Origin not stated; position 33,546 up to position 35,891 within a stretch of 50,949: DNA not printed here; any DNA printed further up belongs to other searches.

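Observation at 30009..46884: Candidate novel membrane-associated system: kinase + caspase-fold trio + membrane adaptors + paired Clp-D2 AAA+ + orphan coupling-protein-like ATPase + basic-tailed toxin-like cargo + M48 protease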

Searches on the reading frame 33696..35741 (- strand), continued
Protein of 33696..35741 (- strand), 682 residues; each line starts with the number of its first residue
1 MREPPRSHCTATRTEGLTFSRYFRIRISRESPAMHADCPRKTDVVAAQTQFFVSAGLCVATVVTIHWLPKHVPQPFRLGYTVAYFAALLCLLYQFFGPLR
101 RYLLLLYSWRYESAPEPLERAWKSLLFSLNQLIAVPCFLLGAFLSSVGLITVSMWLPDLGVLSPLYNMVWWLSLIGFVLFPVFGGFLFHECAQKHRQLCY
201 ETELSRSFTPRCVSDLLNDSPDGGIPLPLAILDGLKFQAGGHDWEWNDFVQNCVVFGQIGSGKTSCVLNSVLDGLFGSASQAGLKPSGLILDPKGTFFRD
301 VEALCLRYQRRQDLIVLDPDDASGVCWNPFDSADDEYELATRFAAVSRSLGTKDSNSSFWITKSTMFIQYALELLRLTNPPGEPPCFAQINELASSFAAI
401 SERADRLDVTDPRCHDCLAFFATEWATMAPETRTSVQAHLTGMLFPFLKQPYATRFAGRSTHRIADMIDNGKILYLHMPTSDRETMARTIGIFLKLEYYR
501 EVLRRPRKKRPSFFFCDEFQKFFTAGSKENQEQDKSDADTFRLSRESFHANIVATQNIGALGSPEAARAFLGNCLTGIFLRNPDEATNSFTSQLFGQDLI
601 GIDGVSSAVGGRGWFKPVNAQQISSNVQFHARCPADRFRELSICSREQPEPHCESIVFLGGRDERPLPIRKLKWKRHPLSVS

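Call 62: search_protein_families(library=pfam, proteins=[L042:3017-3910:-, L042:3914-4519:-, L042:4519-5112:-, L016:5683-6774:+, L023:17065-18108:-, L062:12136-13470:+, L061:12112-12846:+, L061:14041-14682:+, L017:19603-20367:-, L023:16348-17049:-], max_evalue=0.01)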
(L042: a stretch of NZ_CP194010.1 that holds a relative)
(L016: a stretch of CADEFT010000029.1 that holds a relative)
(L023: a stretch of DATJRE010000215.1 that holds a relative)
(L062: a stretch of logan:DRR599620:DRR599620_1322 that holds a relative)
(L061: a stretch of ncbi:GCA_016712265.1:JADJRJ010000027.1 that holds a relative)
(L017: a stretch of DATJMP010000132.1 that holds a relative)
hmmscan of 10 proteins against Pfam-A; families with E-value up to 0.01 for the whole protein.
L042:3017-3910:- (298 aa): 5 families
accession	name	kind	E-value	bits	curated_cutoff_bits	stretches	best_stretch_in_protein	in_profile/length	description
PF03783.19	CsgG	-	6.6e-08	32.5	20.8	1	55-137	31-106/210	Curli production assembly/transport component CsgG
PF17680.6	FlgO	-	1.1e-05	25.8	22.6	1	31-161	2-128/130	FlgO protein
PF04052.18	TolB_N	-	0.00094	19.7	22.4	1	84-146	47-101/106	TolB amino-terminal domain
PF13036.11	LpoB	-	0.0055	17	22.3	1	60-134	43-115/147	Peptidoglycan-synthase activator LpoB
PF16812.10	AdHead_fibreRBD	-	0.0074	16.5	27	0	10-84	120-192/207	C-terminal head domain of the fowl adenovirus type 1 long fibre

L042:3914-4519:- (202 aa): 0 families

L042:4519-5112:- (198 aa): 0 families

L016:5683-6774:+ (364 aa): 2 families
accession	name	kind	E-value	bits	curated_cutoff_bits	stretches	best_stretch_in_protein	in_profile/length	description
PF03783.19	CsgG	-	3.3e-11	43.3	20.8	1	20-170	4-160/210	Curli production assembly/transport component CsgG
PF16538.11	FlgT_C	-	0.0024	18.7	27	1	274-333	3-62/77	Flagellar assembly protein T, C-terminal domain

L023:17065-18108:- (348 aa): 2 families
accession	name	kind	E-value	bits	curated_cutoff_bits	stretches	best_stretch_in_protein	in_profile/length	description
PF03783.19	CsgG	-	1.5e-23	83.7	20.8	1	26-223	6-201/210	Curli production assembly/transport component CsgG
PF16538.11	FlgT_C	-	0.00011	23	27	1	274-334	3-63/77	Flagellar assembly protein T, C-terminal domain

L062:12136-13470:+ (445 aa): 1 family
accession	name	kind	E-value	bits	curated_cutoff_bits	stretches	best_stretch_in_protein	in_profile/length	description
PF15538.12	Ntox46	-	0.00038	20.9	25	1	132-267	22-153/157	Bacterial toxin 46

L061:12112-12846:+ (245 aa): 0 families

L061:14041-14682:+ (214 aa): 0 families

L017:19603-20367:- (255 aa): 0 families

L023:16348-17049:- (234 aa): 0 families

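Call 73: find_encoding_contigs(protein=P0001, flank=6000, max_places=1)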
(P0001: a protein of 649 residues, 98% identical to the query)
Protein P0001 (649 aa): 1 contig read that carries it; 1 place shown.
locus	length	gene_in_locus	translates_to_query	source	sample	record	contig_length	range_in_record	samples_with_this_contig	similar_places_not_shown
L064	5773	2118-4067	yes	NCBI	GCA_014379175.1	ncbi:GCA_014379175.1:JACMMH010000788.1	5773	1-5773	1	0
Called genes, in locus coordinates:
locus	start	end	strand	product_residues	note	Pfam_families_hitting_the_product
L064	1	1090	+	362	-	PF07724:AAA_2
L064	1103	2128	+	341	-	PF00158:Sigma54_activat, PF00004:AAA, PF07724:AAA_2, PF07728:AAA_5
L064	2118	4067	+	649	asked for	PF10412:TrwB_AAD_bind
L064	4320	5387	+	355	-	-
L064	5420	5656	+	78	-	-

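Call 76: predict_structure(alignment_id=A1)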
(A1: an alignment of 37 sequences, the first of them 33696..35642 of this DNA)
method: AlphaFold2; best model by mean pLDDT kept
length: 649 residues; sequences in the alignment: 37
mean_pLDDT: 88.1   pTM: 0.81
mean pLDDT of the five models: 88.1, 87.3, 86.8, 85.9, 84.9
residues with pLDDT >= 90: 430; 70-90: 155; 50-70: 49; < 50: 15
segments of 3 or more residues with pLDDT < 50: 498-501, 577-579
pLDDT, mean of each block of 10 residues (from residue 1): 73 95 97 92 94 97 95 92 89 95 95 96 93 96 93 92 91 84 70 79 92 93 87 93 95 94 90 95 94 94 93 78 73 96 95 96 95 92 94 92 91 93 95 96 89 91 93 93 81 51 67 91 89 85 94 94 81 55 54 83 91 84 87 76 80
secondary structure, 60 per line:
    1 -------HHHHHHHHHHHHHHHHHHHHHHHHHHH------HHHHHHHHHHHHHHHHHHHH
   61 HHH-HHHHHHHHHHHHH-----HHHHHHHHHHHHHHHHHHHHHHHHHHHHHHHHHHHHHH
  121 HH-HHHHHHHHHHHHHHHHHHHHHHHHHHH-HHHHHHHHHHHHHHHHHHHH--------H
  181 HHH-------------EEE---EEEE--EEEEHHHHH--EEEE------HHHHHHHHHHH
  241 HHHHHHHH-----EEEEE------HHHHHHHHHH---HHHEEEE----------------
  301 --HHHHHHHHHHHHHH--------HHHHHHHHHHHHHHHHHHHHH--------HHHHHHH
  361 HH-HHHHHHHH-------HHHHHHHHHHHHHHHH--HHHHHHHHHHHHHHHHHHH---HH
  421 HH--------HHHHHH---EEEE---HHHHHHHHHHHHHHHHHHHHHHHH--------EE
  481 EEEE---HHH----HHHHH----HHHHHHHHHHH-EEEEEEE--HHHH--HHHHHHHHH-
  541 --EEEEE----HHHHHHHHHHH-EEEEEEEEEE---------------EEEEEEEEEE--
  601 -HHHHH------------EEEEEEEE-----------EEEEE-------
elements in order: H8-34 H41-63 H65-77 H83-122 H124-150 H152-171 H180-183 E197-199 E203-206 E209-212 H213-217 E220-223 H230-248 E254-258 H265-274 E281-284 H303-316 H325-345 H354-362 H364-371 H379-394 H397-415 H419-422 H431-436 E440-443 H447-470 E479-484 H495-499 H504-514 E516-522 H525-528 H531-539 E543-547 H552-562 E564-573 E589-598 H602-606 E619-626 E638-642

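Call 80: fold_search(model_id=the predicted structure, library=pdb)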
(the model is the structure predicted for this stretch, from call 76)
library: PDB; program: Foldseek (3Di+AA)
matches with E <= 10: 386; with E <= 0.001: 43
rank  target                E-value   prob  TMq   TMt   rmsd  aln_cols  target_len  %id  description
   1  1e9s_E                4.0e-13  1.00  0.49  0.72   5.0       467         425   16  Bacterial conjugative coupling protein TrwBdeltaN70. Unbound monoclinic form. (released 2001-02-06)
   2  1e9s_F                7.2e-13  1.00  0.48  0.70   5.6       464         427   16  Bacterial conjugative coupling protein TrwBdeltaN70. Unbound monoclinic form. (released 2001-02-06)
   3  1e9s_K                9.9e-13  1.00  0.48  0.72   5.4       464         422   15  Bacterial conjugative coupling protein TrwBdeltaN70. Unbound monoclinic form. (released 2001-02-06)
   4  1e9s_J                1.1e-12  1.00  0.48  0.71   5.1       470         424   14  Bacterial conjugative coupling protein TrwBdeltaN70. Unbound monoclinic form. (released 2001-02-06)
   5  1e9s_G                1.2e-12  1.00  0.49  0.72   4.9       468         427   15  Bacterial conjugative coupling protein TrwBdeltaN70. Unbound monoclinic form. (released 2001-02-06)
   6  1e9s_M                2.1e-12  1.00  0.48  0.71   5.5       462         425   16  Bacterial conjugative coupling protein TrwBdeltaN70. Unbound monoclinic form. (released 2001-02-06)
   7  1e9s_A                2.1e-12  1.00  0.48  0.70   5.7       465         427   16  Bacterial conjugative coupling protein TrwBdeltaN70. Unbound monoclinic form. (released 2001-02-06)
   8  1e9s_L                2.2e-12  1.00  0.48  0.69   5.8       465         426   15  Bacterial conjugative coupling protein TrwBdeltaN70. Unbound monoclinic form. (released 2001-02-06)
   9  1e9s_B                2.3e-12  1.00  0.47  0.70   5.8       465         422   15  Bacterial conjugative coupling protein TrwBdeltaN70. Unbound monoclinic form. (released 2001-02-06)
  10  1e9s_H                2.6e-12  1.00  0.47  0.70   5.2       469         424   15  Bacterial conjugative coupling protein TrwBdeltaN70. Unbound monoclinic form. (released 2001-02-06)
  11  1gl6_A                2.7e-12  1.00  0.47  0.71   6.4       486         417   15  Plasmid coupling protein TrwB in complex with the non-hydrolysable GTP analogue GDPNP (released 2002-05-16)
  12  1e9s_D                2.8e-12  1.00  0.48  0.72   7.3       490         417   16  Bacterial conjugative coupling protein TrwBdeltaN70. Unbound monoclinic form. (released 2001-02-06)
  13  1gl7_G                3.1e-12  1.00  0.47  0.71   5.8       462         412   15  Plasmid coupling protein TrwB in complex with the non-hydrolisable ATP-analogue ADPNP. (released 2002-05-16)
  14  1gl6_G                3.4e-12  1.00  0.47  0.70   5.3       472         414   15  Plasmid coupling protein TrwB in complex with the non-hydrolysable GTP analogue GDPNP (released 2002-05-16)
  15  1gl6_B                3.4e-12  1.00  0.47  0.70   5.4       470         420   15  Plasmid coupling protein TrwB in complex with the non-hydrolysable GTP analogue GDPNP (released 2002-05-16)
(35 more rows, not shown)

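Call 83: search_protein_families(library=pfam, proteins=[L062:1835-2710:+, L063:4893-5687:+, L061:16351-17148:+, L001:12661-13542:+, L006:2087-3553:+], max_evalue=0.01)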
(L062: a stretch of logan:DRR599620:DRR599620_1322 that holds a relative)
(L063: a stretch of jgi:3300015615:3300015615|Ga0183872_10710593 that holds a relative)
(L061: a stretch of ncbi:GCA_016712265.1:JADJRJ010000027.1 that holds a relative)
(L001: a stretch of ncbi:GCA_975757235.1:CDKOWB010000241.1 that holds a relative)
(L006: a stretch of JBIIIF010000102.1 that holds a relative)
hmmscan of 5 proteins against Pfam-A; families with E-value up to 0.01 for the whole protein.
L062:1835-2710:+ (292 aa): 0 families

L063:4893-5687:+ (265 aa): 1 family
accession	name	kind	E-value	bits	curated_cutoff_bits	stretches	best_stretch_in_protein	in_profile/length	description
PF14326.11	DUF4384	-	0.0034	17.9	27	1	91-176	1-77/81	Domain of unknown function (DUF4384)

L061:16351-17148:+ (266 aa): 0 families

L001:12661-13542:+ (294 aa): 1 family
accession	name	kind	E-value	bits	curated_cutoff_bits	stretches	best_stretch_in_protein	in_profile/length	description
PF15538.12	Ntox46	-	0.0024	18.3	25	1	110-243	9-150/157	Bacterial toxin 46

L006:2087-3553:+ (489 aa): 1 family
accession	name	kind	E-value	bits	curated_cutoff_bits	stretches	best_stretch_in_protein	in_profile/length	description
PF00656.27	Peptidase_C14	-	0.0093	16.1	21.4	0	101-185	34-115/233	Caspase domain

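Call 84: find_related_loci(query=A1, collection=viral_contigs, flank=5000)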
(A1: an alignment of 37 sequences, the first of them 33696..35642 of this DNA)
Query A1 (649 aa) in viral_contigs; peptide patterns used: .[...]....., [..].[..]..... (x = any residue, [..] = any of these).
56 stretches matched a pattern, but none encodes a relative of the query by tblastn (E <= 1e-3).
